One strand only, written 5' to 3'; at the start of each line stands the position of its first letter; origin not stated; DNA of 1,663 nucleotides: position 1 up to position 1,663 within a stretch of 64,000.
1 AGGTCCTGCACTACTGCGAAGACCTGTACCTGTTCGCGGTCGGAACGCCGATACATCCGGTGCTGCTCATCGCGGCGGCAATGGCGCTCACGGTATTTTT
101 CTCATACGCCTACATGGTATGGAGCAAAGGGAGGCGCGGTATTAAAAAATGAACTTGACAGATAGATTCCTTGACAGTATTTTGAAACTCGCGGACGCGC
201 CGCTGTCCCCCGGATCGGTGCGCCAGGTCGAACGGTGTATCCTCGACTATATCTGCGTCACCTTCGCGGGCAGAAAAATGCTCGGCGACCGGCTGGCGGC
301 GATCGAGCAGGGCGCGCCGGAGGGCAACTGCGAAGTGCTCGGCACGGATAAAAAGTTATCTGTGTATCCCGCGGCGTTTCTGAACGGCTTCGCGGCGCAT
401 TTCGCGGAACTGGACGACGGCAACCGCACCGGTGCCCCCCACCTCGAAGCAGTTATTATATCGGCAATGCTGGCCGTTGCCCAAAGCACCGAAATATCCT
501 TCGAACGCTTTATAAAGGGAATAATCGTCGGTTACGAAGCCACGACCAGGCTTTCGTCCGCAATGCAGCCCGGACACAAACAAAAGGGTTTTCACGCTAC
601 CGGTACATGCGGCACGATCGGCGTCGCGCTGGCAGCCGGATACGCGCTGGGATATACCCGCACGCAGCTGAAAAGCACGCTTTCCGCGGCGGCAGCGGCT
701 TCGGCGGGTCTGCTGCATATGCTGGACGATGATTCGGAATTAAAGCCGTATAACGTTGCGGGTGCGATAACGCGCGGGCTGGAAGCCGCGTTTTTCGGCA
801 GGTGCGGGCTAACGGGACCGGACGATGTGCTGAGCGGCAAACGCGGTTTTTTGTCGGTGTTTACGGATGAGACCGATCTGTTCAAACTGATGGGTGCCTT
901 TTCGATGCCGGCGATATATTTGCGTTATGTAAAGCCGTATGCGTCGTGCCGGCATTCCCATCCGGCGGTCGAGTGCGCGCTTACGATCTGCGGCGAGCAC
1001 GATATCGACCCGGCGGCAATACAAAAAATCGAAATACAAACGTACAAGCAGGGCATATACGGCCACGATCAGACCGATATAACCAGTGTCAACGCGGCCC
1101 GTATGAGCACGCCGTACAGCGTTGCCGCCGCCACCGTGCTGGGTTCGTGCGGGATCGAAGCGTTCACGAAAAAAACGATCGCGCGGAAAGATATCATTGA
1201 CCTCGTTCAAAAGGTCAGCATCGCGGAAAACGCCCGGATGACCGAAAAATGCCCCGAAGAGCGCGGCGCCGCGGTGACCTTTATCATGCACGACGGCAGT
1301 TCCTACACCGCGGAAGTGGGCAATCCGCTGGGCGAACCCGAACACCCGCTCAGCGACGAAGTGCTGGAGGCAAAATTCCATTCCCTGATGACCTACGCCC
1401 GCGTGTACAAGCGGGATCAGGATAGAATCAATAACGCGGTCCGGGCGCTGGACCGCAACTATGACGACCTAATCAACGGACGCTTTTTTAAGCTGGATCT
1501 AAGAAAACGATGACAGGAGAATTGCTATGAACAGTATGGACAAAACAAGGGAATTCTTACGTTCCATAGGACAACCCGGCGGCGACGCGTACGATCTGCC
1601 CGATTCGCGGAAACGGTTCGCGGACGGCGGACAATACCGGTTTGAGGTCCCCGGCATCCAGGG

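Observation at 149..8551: Co-directional cluster: PrpD-family enzyme, unknown enzyme, Ldh_2 dehydrogenase, CitE-like lyase, two paralogous ATP-grasp ligases and an APC amino-acid permease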

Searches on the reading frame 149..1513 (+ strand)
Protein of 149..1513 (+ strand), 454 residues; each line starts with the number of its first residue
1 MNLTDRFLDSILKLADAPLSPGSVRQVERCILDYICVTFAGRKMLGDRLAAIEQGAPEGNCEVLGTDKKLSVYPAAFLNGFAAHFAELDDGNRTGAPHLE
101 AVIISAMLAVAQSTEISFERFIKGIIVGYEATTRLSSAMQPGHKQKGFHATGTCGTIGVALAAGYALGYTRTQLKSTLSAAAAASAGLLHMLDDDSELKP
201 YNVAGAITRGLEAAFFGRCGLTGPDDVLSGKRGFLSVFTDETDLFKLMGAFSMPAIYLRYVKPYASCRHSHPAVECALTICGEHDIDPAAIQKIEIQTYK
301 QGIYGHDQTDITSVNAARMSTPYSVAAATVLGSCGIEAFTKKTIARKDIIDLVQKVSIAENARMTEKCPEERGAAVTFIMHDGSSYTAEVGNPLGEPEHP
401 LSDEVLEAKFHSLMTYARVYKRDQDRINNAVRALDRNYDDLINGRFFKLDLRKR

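Call 3: search_protein_families(library=pfam, proteins=[window:149-1513:+], max_evalue=0.01)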
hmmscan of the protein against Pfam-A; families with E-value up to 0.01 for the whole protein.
window:149-1513:+ (454 aa): 2 families
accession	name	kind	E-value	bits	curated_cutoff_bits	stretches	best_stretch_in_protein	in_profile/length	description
PF03972.19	MmgE_PrpD_N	-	1e-47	162.9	32.1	1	19-243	15-240/244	MmgE/PrpD N-terminal domain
PF19305.4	MmgE_PrpD_C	-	1.1e-37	130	32.1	1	264-435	1-172/173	MmgE/PrpD C-terminal domain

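Call 4: search_protein_families(library=ncbifam, proteins=[window:149-1513:+], max_evalue=0.01)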
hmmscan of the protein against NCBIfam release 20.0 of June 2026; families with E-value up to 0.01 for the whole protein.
window:149-1513:+ (454 aa): 3 families
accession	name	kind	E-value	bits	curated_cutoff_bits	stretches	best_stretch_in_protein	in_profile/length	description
NF006943.0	PRK09425.1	equivalog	1.6e-09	37.1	575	1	166-430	186-459/480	bifunctional 2-methylcitrate dehydratase/aconitate hydratase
NF042438.1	PrpD_hiGCgrampos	equivalog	3.5e-09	35.8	950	1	44-435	63-471/499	2-methylcitrate dehydratase PrpD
TIGR02330.1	prpD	equivalog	2e-07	30.1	458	1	166-428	174-445/468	2-methylcitrate dehydratase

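Call 60: search_solved_structures(query=window:149-1513:+, max_evalue=0.00001)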
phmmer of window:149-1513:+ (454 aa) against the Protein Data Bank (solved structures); distinct sequences matched with E-value up to 0.00001: 10.
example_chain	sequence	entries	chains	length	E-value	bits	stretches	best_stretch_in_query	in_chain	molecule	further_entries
7bra_A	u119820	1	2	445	9.5e-35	123.5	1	19-409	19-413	Bacillus subtilis IRG1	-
7e9d_A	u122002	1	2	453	8.1e-34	120.4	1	19-409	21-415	IRG1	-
2hp3_A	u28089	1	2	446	2.6e-25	92.4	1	6-412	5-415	IDS-epimerase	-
2hp0_A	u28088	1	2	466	2.9e-25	92.3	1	6-412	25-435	IDS-epimerase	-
12vt_A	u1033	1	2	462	1.1e-17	67.3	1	3-413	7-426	Cis-aconitate decarboxylase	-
12vw_A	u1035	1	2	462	1.1e-17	67.3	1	3-413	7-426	Cis-aconitate decarboxylase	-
12ux_A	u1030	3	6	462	1.1e-17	67.2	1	3-413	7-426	Cis-aconitate decarboxylase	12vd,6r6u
12vq_A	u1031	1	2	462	1.6e-17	66.8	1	3-413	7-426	Cis-aconitate decarboxylase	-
7br9_A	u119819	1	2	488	1.6e-17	66.7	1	3-413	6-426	Cis-aconitate decarboxylase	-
6r6t_A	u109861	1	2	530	2.2e-17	66.3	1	3-413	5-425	Cis-aconitate decarboxylase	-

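Call 84: list_cluster_members(proteins=[window:149-1513:+, window:1527-2429:+, window:2446-3483:+, window:4724-5869:+, window:5884-7065:+, window:7133-8551:+])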
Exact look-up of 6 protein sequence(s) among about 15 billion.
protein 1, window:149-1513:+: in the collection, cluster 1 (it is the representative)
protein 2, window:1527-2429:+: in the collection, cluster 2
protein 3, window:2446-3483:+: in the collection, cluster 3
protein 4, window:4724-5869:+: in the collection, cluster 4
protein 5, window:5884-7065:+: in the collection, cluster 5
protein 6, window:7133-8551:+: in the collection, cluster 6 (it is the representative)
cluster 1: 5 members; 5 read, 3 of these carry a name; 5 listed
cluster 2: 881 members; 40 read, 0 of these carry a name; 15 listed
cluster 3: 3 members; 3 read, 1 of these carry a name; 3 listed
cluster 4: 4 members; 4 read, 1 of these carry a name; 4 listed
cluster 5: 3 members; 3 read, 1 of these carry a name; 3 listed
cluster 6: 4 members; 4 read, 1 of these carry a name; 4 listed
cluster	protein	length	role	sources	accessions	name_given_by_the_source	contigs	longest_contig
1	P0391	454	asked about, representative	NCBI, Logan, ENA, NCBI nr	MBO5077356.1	MAG: MmgE/PrpD family protein [Clostridia bacterium] | MmgE/PrpD family protein [Clostridia bacterium]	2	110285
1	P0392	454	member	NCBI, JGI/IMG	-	2-methylcitrate dehydratase PrpD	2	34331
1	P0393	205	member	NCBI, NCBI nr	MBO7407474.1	MAG: MmgE/PrpD family protein, partial [Clostridia bacterium] | MmgE/PrpD family protein [Clostridia bacterium]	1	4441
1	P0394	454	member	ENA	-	-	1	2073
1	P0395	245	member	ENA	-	-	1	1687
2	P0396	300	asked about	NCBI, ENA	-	-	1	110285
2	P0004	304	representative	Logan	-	-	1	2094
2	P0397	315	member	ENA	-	-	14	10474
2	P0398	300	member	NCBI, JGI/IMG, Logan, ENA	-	-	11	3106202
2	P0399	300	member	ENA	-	-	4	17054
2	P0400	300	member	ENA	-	-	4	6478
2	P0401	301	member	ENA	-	-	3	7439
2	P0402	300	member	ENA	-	-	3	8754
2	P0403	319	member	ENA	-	-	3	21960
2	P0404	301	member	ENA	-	-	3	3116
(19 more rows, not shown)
